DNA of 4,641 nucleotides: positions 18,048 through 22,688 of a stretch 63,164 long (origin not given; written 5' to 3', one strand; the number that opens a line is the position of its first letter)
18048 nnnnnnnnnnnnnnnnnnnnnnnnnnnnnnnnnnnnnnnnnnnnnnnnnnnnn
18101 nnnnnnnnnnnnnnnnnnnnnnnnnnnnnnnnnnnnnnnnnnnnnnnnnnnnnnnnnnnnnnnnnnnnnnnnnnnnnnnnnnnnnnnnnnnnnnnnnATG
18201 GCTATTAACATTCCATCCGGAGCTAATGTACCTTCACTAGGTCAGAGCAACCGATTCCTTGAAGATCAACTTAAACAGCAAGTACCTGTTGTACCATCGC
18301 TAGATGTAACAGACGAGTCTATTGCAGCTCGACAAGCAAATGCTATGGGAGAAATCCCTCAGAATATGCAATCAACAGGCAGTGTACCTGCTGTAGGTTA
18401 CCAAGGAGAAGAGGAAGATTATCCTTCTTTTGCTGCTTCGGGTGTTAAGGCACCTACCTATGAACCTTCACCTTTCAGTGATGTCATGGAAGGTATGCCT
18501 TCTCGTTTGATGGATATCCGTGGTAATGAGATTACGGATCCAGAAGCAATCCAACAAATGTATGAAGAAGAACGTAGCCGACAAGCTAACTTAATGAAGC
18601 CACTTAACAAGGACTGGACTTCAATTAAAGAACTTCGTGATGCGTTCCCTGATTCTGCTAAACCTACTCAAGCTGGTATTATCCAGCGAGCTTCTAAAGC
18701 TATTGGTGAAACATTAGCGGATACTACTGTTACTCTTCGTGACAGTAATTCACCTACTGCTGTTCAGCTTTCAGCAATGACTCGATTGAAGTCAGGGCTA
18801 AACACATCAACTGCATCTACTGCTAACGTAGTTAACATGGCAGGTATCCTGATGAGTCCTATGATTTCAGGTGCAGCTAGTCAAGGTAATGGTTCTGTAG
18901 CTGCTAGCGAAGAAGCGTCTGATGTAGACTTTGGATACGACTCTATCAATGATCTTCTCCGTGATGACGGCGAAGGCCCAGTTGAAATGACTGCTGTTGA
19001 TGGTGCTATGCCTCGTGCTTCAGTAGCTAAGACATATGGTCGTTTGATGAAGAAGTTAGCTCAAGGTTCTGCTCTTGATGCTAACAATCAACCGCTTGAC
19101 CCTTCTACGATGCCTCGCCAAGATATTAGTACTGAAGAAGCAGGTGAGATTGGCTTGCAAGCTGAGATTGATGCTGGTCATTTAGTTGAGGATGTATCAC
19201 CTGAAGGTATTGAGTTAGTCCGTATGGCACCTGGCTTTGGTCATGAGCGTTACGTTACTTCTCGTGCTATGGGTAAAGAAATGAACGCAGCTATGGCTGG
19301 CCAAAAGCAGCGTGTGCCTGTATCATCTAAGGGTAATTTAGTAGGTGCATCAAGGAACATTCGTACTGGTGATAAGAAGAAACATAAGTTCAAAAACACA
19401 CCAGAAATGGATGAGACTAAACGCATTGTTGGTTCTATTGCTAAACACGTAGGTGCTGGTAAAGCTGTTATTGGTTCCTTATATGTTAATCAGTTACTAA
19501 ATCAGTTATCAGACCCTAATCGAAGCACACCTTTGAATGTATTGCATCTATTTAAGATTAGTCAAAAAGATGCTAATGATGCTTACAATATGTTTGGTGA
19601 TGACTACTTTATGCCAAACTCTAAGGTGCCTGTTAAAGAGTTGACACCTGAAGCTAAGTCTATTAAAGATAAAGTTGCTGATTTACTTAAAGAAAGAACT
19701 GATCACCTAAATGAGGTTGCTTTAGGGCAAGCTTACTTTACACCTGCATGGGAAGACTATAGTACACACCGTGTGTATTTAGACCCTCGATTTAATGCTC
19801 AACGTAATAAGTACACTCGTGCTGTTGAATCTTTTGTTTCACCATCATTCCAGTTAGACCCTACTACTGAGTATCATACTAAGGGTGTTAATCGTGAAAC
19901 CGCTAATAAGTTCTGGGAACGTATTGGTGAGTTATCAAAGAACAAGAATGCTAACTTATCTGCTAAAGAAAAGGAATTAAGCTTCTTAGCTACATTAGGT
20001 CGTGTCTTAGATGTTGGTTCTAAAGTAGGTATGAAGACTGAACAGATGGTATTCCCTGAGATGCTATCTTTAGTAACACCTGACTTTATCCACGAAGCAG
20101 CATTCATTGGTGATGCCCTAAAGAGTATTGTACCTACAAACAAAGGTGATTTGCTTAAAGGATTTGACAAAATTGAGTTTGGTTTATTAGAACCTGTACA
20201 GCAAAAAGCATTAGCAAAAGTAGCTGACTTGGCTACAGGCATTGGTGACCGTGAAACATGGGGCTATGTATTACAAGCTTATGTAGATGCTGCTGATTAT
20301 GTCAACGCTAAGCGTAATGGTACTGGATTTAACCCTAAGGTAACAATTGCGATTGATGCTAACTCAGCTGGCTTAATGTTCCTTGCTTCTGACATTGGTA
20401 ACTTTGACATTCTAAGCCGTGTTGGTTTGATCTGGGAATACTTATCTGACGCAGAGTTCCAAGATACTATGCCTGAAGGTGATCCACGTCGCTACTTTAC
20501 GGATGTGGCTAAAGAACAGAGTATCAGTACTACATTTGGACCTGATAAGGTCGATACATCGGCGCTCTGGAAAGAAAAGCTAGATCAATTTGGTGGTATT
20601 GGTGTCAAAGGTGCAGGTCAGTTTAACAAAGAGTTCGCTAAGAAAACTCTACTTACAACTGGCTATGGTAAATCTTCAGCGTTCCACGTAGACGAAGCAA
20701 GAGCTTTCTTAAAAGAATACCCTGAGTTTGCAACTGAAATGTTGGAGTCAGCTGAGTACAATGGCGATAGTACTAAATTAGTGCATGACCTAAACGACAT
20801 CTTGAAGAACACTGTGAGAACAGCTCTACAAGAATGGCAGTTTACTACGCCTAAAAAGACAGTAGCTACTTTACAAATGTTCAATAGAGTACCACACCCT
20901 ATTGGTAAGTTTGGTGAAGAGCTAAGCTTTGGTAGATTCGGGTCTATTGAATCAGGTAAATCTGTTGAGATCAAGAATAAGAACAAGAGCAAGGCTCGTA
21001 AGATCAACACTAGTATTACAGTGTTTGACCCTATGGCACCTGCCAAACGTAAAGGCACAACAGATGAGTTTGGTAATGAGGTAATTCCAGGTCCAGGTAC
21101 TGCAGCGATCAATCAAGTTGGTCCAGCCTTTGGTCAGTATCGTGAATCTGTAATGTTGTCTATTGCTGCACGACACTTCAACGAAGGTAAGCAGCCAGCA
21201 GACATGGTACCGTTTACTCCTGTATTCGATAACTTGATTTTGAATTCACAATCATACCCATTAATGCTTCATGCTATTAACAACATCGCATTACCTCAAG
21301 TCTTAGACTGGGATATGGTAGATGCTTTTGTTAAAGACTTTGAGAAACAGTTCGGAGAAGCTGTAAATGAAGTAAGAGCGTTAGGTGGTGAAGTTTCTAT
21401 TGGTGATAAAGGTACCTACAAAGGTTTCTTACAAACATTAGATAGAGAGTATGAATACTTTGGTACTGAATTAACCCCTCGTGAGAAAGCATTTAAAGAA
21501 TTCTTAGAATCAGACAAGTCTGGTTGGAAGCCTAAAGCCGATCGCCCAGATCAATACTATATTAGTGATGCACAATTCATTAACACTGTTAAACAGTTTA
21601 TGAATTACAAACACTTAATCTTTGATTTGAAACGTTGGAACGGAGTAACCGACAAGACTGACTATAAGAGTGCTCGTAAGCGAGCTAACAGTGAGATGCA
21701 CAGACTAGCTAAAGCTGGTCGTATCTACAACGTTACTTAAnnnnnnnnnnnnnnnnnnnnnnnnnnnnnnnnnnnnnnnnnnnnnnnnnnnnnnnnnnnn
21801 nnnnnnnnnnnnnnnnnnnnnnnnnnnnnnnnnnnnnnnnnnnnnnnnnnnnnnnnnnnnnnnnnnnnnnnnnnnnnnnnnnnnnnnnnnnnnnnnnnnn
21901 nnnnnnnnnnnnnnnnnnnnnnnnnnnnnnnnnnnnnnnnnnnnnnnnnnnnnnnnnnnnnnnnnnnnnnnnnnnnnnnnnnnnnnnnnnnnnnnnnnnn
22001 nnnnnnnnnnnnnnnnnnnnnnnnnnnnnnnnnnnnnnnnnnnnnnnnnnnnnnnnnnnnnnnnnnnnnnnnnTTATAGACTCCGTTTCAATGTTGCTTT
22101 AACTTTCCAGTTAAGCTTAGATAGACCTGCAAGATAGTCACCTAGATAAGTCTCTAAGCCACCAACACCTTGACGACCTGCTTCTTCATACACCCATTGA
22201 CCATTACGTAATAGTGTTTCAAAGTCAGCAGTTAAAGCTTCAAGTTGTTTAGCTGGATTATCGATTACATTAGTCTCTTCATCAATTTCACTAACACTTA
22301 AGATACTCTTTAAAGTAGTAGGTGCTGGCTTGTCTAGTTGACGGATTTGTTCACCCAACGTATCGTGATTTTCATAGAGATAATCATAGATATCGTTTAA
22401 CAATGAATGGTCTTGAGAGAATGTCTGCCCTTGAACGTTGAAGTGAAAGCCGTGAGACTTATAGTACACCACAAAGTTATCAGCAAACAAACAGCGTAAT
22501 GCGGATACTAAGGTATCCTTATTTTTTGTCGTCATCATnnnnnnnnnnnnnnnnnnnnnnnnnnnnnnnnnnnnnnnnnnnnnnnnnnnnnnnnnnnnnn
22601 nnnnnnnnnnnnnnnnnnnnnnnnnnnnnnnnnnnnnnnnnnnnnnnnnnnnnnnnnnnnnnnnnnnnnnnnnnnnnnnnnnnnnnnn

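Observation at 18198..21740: A second, highly diverged single-subunit RNA polymerase is the last gene of the virion operon (free-standing virion RNAP candidate)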

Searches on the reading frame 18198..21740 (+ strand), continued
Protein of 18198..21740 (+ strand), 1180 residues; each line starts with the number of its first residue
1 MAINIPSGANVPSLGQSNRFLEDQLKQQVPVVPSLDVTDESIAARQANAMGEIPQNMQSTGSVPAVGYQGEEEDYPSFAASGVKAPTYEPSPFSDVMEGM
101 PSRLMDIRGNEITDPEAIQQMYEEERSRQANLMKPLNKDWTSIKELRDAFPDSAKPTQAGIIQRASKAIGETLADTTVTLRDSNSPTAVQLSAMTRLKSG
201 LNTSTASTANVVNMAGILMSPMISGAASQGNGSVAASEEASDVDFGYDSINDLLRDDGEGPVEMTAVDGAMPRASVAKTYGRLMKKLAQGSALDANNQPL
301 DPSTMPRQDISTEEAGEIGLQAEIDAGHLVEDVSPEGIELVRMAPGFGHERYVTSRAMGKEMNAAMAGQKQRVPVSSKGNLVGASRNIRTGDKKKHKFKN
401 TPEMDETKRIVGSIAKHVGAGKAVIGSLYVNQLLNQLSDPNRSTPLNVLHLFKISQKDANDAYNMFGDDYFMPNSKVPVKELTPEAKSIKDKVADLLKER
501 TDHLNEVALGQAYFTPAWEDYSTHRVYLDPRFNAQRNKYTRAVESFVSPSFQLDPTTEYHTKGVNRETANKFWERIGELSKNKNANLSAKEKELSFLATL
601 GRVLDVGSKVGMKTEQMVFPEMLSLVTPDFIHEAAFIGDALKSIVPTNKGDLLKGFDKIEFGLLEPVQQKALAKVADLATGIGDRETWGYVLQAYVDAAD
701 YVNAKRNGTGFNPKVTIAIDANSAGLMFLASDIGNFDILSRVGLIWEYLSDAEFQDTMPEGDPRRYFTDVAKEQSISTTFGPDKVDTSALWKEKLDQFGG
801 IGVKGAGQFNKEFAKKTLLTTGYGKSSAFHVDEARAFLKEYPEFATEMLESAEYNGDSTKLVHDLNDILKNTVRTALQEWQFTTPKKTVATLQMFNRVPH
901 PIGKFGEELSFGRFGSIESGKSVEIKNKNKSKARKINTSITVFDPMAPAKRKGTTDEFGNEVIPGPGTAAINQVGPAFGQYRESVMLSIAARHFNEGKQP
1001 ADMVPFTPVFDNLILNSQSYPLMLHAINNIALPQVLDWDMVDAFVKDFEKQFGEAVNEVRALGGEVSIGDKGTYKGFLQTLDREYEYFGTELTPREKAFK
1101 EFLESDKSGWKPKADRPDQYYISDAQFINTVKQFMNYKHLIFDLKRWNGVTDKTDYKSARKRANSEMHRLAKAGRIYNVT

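Call 54: find_encoding_contigs(protein=P0062, flank=10000, max_places=2)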
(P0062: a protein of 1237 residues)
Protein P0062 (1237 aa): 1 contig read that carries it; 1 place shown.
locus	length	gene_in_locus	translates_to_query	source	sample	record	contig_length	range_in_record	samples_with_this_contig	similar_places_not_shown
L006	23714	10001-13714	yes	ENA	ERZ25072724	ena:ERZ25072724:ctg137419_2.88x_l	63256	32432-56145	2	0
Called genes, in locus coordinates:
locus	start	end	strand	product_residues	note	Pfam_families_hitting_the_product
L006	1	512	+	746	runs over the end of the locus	-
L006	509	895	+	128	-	-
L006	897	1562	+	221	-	-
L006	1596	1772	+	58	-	-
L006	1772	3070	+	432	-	-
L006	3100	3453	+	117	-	-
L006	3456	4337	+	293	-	-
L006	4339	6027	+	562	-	-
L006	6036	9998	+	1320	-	-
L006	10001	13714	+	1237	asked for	-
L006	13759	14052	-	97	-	-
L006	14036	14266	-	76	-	-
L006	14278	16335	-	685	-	PF00940:RNA_pol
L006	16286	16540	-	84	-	-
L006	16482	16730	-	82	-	-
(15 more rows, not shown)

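Call 55: predict_structure(alignment_id=A2)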
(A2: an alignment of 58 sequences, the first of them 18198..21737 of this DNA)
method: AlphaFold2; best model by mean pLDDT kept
length: 1180 residues; sequences in the alignment: 58
mean_pLDDT: 85.4   pTM: 0.85
mean pLDDT of the five models: 85.4, 85.0, 83.2, 82.5, 81.6
residues with pLDDT >= 90: 704; 70-90: 342; 50-70: 35; < 50: 99
segments of 3 or more residues with pLDDT < 50: 1-86, 236-248
pLDDT, mean of each block of 10 residues (from residue 1): 23 30 38 37 40 28 28 30 50 84 93 95 94 88 88 85 92 93 84 93 92 92 79 51 44 57 75 89 88 88 85 91 93 88 90 88 86 94 88 88 96 96 95 95 89 91 94 85 87 91 93 94 91 89 94 95 97 98 97 98 94 92 97 97 92 88 94 80 84 97 96 95 90 92 89 87 90 94 93 93 85 89 84 89 93 92 94 90 93 95 94 83 86 83 87 69 86 90 95 96 95 95 97 94 95 96 89 90 89 92 94 89 96 96 90 81 94 94
secondary structure, 60 per line:
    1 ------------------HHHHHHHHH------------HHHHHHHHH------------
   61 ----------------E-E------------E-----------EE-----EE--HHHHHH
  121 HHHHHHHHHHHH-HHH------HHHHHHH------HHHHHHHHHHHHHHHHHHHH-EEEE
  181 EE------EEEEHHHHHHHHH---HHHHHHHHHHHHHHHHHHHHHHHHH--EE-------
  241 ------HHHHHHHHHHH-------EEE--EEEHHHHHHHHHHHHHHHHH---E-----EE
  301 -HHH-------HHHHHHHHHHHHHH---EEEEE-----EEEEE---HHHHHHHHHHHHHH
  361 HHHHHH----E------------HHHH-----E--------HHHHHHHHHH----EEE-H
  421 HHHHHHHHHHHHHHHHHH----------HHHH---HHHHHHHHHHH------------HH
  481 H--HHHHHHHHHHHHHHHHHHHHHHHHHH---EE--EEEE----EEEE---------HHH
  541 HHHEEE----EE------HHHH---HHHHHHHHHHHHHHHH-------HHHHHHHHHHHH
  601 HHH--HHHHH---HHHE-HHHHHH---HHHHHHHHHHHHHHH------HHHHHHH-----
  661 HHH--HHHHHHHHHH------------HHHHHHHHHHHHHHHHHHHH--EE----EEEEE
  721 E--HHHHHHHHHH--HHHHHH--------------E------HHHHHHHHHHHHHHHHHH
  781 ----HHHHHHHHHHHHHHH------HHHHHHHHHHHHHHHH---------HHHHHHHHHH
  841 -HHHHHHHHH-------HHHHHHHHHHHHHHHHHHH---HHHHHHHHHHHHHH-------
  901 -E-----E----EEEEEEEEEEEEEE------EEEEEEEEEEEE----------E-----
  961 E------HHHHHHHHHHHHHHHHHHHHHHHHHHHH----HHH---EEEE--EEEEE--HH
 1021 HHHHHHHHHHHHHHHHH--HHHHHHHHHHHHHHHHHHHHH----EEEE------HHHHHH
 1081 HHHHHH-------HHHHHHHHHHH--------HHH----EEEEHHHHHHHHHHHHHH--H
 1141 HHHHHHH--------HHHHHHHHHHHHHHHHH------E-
elements in order (helices of 4 or more, strands of 3 or more residues): H19-27 H40-48 H115-132 H143-149 H156-175 E177-182 E189-192 H193-201 H205-229 H247-257 E265-267 E270-272 H273-289 H312-325 E329-333 E339-343 H347-366 H384-387 H402-411 E416-418 H420-438 H449-452 H456-466 H484-509 E517-520 E525-528 H538-543 E544-546 H559-562 H566-581 H589-603 H606-610 H619-624 H628-642 H649-655 H666-675 H688-707 E716-721 H724-733 H736-741 H763-780 H785-799 H806-821 H831-840 H842-850 H858-876 H880-893 E913-926 E933-944 H968-995 E1006-1009 E1012-1016 H1019-1037 H1040-1060 E1065-1068 H1075-1086 H1094-1104 E1120-1123 H1124-1137 H1140-1147 H1156-1172

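Call 58: fold_search(model_id=the predicted structure, library=pdb)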
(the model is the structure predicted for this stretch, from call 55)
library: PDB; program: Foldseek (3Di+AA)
matches with E <= 10: 216; with E <= 0.001: 72
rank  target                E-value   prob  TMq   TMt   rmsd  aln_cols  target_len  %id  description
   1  8atv_A                1.1e-13  1.00  0.44  0.54  13.4      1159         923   10  Cryo-EM structure of yeast mitochondrial RNA polymerase transcription initiation complex with 5-mer RNA, pppGpGpApApA  (released 2023-08-30)
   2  8dh1_B                2.4e-13  1.00  0.34  0.44  16.1      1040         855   12  T7 RNA polymerase elongation complex with unnatural base dDs-PaTP pair (released 2023-02-01)
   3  8dh3_I                2.8e-13  1.00  0.35  0.47  16.3       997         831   12  T7 RNA polymerase elongation complex with unnatural base dPa (released 2023-02-01)
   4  8c5s_A                2.9e-13  1.00  0.40  0.50  17.6      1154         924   10  Cryo-EM structure of yeast mitochondrial RNA polymerase transcription initiation complex with 7-mer RNA, pppGpGpUpApAp (released 2023-08-30)
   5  8dh5_B                3.0e-13  1.00  0.34  0.45  16.3      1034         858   12  T7 RNA polymerase elongation complex with unnatural base dPa-ATP mismatch (released 2023-02-01)
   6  3e3j_B                3.1e-13  1.00  0.43  0.58  10.0      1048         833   12  Crystal Structure of an Intermediate Complex of T7 RNAP and 8nt of RNA (released 2008-11-04)
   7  8att_A                4.2e-13  1.00  0.40  0.50  13.8      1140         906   10  Cryo-EM structure of yeast mitochondrial RNA polymerase transcription initiation complex with 4-mer RNA, pppGpGpUpA (I (released 2023-08-30)
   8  1h38_A                4.3e-13  1.00  0.35  0.46  17.4      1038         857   11  Structure of a T7 RNA polymerase elongation complex at 2.9A resolution (released 2002-11-20)
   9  8dh4_M                4.5e-13  1.00  0.34  0.46  16.6       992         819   12  T7 RNA polymerase elongation complex with unnatural base dPa-DsTP pair (released 2023-02-01)
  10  8dh0_B                4.5e-13  1.00  0.35  0.46  15.8      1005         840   12  T7 RNA polymerase elongation complex with unnatural base dDs (released 2023-02-01)
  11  1msw_D                5.1e-13  1.00  0.35  0.46  15.7      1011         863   12  Structural basis for the transition from initiation to elongation transcription in T7 RNA polymerase (released 2002-11-15)
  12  3e2e_A                5.5e-13  1.00  0.42  0.56  10.2      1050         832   11  Crystal Structure of an Intermediate Complex of T7 RNAP and 7nt of RNA (released 2008-11-04)
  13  8atw_A                5.7e-13  1.00  0.42  0.51  13.5      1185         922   11  Cryo-EM structure of yeast mitochondrial RNA polymerase transcription initiation complex with 6-mer RNA, pppGpGpApApAp (released 2023-08-30)
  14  8c5u_A                6.5e-13  1.00  0.40  0.49  12.9      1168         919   10  Cryo-EM structure of yeast mitochondrial RNA polymerase transcription initiation complex with 8-mer RNA, pppGpGpUpApAp (released 2023-08-30)
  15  3c3l_A                7.3e-13  1.00  0.44  0.47  13.1      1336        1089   10  X-ray crystal structure of the N4 mini-vRNAP P2 promoter complex (released 2008-12-09)
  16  3c3l_B                8.9e-13  1.00  0.43  0.46  12.9      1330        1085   11  X-ray crystal structure of the N4 mini-vRNAP P2 promoter complex (released 2008-12-09)
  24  9gzn_A                3.8e-12  1.00  0.41  0.48  17.0      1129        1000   11  Cryo-EM structure of the human mitochondrial RNA polymerase transcription initiation complex (POLRMT/TFB2M/DNA/RNA) wi (released 2025-07-30)
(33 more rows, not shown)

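Call 59: fold_search(model_id=the predicted structure, library=viral)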
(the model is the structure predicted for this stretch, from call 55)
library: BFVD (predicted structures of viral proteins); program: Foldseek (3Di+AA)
matches with E <= 10: 134; with E <= 0.001: 48
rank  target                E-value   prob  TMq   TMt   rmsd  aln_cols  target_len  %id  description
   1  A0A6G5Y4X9            2.1e-15  1.00  0.36  0.46  15.8      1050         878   12  (no name in the UniProt tables at hand)
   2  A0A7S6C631            4.4e-15  1.00  0.39  0.57  11.1      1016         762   11  (no name in the UniProt tables at hand)
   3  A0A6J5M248            5.4e-15  1.00  0.35  0.48  14.9      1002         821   11  DNA-directed RNA polymerase [uncultured Caudovirales phage]
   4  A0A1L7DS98            7.8e-15  1.00  0.31  0.43  18.9      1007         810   11  DNA-directed RNA polymerase [Ralstonia phage phiAp1]
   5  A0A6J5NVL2            3.7e-14  1.00  0.36  0.50  16.8      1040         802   12  DNA-directed RNA polymerase [uncultured Caudovirales phage]
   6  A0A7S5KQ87            4.4e-14  1.00  0.38  0.57  10.1       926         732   11  (no name in the UniProt tables at hand)
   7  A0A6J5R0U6            1.1e-13  1.00  0.34  0.47  16.0      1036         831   11  DNA-directed RNA polymerase [uncultured Caudovirales phage]
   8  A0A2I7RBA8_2          1.2e-13  1.00  0.44  0.46  11.6      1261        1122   12  Coil containing protein [Vibrio phage 1.152.O._10N.222.46.E1]
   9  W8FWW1                1.4e-13  1.00  0.35  0.45  14.6      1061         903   11  (no name in the UniProt tables at hand)
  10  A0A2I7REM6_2          2.9e-13  1.00  0.41  0.37  16.3      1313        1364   11  Coil containing protein [Vibrio phage 1.169.O._10N.261.52.B1]
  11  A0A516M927            3.0e-13  1.00  0.36  0.50  14.3      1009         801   11  (no name in the UniProt tables at hand)
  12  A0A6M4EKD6            4.6e-13  1.00  0.34  0.48  15.9      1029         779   10  DNA-directed RNA polymerase [Synechococcus phage S-SBP1]
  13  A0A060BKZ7            5.0e-13  1.00  0.32  0.43  15.4      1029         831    9  DNA-directed RNA polymerase [Lauvirus lau218]
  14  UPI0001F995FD         7.2e-13  1.00  0.43  0.45  13.2      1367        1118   11  (no name look-up for this kind of identifier)
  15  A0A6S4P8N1            8.1e-13  1.00  0.35  0.51  16.1       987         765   10  DNA-directed RNA polymerase [uncultured phage_MedDCM-OCT-S38-C3]
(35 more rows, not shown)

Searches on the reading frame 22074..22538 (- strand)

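Call 107: search_protein_families(library=pfam, proteins=[window:22074-22538:-], max_evalue=0.001)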
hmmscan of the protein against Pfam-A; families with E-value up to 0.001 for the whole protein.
window:22074-22538:- (154 aa): 1 family
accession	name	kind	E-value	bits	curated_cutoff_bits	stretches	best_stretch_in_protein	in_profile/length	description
PF00210.30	Ferritin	-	1.1e-10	42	24.5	1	13-151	3-137/142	Ferritin-like domain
